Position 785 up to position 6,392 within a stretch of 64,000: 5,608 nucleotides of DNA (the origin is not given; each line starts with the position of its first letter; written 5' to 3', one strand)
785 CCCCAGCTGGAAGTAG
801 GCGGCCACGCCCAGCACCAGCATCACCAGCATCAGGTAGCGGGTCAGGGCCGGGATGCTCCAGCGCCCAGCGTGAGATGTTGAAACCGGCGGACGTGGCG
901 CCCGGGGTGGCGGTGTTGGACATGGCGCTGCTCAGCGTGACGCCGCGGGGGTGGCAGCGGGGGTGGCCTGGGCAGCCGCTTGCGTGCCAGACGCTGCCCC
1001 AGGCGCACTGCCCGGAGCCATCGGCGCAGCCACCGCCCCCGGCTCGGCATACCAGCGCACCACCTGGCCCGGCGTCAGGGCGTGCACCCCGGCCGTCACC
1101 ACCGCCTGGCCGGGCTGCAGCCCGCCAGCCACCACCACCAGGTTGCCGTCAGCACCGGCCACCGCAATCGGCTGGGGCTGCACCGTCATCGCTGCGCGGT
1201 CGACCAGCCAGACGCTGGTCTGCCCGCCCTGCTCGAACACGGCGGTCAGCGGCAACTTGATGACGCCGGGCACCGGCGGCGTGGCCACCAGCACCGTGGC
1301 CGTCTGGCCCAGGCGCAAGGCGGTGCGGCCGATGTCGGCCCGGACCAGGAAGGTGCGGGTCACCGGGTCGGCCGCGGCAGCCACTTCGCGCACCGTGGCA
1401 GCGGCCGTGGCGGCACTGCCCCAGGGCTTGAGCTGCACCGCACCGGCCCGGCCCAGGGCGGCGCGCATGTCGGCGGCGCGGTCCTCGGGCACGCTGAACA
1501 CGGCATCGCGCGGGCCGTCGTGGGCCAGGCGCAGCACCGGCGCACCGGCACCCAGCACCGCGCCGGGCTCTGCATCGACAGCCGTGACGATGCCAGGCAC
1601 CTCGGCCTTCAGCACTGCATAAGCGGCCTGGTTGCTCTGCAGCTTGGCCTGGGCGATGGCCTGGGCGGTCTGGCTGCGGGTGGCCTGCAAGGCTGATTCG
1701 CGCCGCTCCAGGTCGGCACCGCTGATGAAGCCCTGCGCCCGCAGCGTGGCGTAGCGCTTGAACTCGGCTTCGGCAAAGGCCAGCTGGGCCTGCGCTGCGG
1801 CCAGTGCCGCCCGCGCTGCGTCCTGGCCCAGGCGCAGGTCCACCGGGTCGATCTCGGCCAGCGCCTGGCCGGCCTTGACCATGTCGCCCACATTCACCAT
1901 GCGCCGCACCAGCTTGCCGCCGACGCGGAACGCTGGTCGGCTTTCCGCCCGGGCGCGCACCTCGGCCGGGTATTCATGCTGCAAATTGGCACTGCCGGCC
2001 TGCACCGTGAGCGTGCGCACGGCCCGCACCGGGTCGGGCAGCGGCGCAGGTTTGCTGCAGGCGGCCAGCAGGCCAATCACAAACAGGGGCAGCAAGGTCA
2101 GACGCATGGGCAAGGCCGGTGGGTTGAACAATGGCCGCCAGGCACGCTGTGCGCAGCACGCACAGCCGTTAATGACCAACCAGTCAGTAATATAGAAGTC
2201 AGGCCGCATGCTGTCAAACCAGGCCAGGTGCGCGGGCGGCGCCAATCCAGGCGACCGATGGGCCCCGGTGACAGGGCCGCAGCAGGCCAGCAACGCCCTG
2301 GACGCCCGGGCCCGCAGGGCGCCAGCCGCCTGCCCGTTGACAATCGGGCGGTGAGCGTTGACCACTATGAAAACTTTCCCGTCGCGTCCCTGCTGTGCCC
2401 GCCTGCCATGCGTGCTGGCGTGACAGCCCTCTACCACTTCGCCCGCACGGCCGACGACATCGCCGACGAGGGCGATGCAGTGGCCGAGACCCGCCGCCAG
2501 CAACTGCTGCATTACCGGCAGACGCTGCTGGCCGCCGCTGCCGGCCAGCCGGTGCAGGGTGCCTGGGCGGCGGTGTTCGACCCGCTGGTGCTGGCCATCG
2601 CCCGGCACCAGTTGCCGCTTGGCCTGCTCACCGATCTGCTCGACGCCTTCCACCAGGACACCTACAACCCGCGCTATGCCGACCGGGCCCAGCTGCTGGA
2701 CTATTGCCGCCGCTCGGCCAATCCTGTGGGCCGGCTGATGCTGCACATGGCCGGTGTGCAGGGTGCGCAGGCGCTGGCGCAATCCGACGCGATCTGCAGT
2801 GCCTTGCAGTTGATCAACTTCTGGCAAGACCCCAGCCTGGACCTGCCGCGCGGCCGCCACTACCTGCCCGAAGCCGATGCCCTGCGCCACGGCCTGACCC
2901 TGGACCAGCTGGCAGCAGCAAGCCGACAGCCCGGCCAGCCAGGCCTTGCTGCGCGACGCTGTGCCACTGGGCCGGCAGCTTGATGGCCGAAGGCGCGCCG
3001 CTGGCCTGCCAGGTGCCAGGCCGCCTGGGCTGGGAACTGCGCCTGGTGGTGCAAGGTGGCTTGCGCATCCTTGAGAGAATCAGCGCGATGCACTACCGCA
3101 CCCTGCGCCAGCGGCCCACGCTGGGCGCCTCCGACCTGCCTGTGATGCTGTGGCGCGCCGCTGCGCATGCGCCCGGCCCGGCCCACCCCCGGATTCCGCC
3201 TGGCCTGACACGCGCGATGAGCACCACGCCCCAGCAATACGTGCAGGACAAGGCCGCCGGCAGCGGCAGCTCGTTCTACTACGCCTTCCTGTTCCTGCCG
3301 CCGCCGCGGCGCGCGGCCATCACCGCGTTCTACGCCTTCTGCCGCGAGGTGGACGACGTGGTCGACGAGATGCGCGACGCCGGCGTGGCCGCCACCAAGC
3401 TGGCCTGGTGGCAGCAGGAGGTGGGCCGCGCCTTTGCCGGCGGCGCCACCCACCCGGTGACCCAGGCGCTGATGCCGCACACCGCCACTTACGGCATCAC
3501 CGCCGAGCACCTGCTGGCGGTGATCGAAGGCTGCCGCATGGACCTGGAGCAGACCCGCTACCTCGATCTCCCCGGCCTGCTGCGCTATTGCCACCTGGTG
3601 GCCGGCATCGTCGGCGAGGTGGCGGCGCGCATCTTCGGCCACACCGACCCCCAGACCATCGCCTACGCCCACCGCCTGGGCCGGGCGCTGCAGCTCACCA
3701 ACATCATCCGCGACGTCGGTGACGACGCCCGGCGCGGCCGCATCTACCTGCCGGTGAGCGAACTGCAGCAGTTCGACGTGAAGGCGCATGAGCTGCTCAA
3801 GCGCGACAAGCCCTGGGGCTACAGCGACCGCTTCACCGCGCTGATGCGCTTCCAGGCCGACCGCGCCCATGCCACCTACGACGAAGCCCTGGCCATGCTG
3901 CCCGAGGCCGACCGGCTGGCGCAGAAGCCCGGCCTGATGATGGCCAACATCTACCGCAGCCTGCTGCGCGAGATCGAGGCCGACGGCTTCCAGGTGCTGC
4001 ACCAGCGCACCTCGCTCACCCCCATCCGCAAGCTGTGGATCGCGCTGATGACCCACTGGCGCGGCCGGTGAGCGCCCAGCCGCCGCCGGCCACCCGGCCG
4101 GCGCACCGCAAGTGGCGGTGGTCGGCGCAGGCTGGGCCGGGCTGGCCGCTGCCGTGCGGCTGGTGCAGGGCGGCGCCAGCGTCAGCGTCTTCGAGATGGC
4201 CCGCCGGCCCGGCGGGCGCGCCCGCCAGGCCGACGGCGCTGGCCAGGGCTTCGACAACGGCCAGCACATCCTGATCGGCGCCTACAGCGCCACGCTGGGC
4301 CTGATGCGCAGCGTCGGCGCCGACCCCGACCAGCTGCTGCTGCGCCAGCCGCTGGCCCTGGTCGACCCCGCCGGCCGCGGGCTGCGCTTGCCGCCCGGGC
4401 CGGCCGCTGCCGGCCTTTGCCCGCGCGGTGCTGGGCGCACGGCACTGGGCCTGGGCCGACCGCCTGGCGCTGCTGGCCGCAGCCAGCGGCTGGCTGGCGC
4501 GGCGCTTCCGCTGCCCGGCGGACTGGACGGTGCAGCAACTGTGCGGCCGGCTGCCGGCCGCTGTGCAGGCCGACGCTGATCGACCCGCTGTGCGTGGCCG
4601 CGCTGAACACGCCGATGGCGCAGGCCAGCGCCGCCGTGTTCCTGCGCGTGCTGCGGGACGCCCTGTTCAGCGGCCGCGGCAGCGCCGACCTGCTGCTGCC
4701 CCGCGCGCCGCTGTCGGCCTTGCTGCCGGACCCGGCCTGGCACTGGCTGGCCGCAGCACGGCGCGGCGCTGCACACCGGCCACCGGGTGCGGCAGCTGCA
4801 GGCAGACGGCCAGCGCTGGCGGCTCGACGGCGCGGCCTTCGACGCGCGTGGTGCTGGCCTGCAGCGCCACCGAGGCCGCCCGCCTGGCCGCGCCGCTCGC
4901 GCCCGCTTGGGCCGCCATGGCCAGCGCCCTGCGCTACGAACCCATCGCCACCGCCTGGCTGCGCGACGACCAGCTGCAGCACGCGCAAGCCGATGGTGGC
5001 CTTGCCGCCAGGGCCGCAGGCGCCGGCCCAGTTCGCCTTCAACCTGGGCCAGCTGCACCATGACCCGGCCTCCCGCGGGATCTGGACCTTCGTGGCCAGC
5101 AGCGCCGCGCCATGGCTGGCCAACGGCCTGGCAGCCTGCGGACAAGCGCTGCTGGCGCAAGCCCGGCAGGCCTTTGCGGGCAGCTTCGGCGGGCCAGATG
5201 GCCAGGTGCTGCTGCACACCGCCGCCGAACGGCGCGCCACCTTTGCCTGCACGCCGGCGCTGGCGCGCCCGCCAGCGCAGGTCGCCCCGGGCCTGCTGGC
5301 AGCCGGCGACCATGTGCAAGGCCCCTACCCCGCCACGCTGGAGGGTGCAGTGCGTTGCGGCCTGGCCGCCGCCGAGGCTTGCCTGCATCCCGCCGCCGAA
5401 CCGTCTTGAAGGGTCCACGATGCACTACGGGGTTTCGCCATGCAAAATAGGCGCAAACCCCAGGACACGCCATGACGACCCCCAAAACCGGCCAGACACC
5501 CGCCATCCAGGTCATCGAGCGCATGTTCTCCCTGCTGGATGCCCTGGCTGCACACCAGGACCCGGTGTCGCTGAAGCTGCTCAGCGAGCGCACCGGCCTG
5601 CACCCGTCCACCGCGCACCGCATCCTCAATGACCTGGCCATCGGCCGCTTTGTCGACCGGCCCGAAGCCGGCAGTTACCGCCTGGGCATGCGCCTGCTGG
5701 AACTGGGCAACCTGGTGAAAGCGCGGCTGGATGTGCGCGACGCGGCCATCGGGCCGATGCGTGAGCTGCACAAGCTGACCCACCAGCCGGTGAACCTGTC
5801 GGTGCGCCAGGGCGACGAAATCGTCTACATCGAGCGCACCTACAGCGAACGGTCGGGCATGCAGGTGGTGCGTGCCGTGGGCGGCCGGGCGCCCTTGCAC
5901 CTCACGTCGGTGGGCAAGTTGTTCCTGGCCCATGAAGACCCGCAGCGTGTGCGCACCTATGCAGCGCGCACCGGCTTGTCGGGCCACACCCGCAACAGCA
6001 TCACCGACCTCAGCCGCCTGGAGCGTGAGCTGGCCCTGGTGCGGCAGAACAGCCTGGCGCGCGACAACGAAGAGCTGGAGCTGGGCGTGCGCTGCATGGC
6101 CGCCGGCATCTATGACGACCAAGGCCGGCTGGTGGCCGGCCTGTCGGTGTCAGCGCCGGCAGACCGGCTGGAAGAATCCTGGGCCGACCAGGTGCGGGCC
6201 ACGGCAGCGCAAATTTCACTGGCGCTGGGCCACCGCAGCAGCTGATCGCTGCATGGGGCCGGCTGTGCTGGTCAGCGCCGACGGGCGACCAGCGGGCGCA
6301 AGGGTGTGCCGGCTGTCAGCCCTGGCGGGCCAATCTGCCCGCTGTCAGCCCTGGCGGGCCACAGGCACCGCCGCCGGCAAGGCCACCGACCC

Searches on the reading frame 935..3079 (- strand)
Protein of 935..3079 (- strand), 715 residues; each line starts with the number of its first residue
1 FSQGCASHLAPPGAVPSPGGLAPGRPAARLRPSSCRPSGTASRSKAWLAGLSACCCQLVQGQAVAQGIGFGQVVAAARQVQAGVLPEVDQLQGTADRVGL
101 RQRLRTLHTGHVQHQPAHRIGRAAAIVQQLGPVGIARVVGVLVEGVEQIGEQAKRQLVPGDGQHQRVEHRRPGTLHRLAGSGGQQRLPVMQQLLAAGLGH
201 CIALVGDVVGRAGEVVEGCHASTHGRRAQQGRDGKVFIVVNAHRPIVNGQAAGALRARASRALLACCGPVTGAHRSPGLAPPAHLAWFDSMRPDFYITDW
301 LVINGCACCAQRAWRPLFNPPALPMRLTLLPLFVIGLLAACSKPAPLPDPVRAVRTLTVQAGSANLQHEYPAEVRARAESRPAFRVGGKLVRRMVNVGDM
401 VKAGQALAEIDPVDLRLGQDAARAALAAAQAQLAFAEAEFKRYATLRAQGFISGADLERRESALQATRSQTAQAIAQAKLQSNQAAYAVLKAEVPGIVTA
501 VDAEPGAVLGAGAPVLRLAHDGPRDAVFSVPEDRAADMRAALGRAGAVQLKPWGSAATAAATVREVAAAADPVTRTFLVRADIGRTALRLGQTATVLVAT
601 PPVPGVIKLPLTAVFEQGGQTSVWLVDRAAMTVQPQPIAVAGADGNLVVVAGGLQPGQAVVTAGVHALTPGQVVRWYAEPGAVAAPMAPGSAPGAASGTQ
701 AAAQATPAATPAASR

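Call 9: search_protein_families(library=pfam, proteins=[window:935-3079:-], max_evalue=0.001)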
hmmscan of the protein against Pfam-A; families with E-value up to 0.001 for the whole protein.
window:935-3079:- (715 aa): 2 families
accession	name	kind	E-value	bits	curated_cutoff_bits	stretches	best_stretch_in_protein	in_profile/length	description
PF13437.12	HlyD_3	-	8.9e-12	46.1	22.2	1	489-586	1-96/106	HlyD family secretion protein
PF16576.10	HlyD_D23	-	1.7e-10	41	30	1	380-584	20-202/214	Barrel-sandwich domain of CusB or HlyD membrane-fusion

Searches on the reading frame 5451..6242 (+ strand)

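Call 9: search_protein_families(library=pfam, proteins=[window:5451-6242:+], max_evalue=0.001)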
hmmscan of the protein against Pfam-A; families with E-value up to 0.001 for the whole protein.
window:5451-6242:+ (264 aa): 4 families
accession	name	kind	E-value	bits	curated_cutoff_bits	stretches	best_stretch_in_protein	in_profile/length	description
PF01614.24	IclR_C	-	6.7e-42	143.4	24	1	92-256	6-173/174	Bacterial transcriptional regulator IclR C-terminal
PF09339.16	HTH_IclR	-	1.8e-12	47.3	22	1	22-69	2-49/52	IclR helix-turn-helix domain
PF12802.13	MarR_2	-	8.1e-07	29.6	27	1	26-72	8-55/61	MarR family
PF25213.1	HVO_A0261_N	-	0.00035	20.8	35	0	26-78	14-63/86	HVO_A0261 N-terminal domain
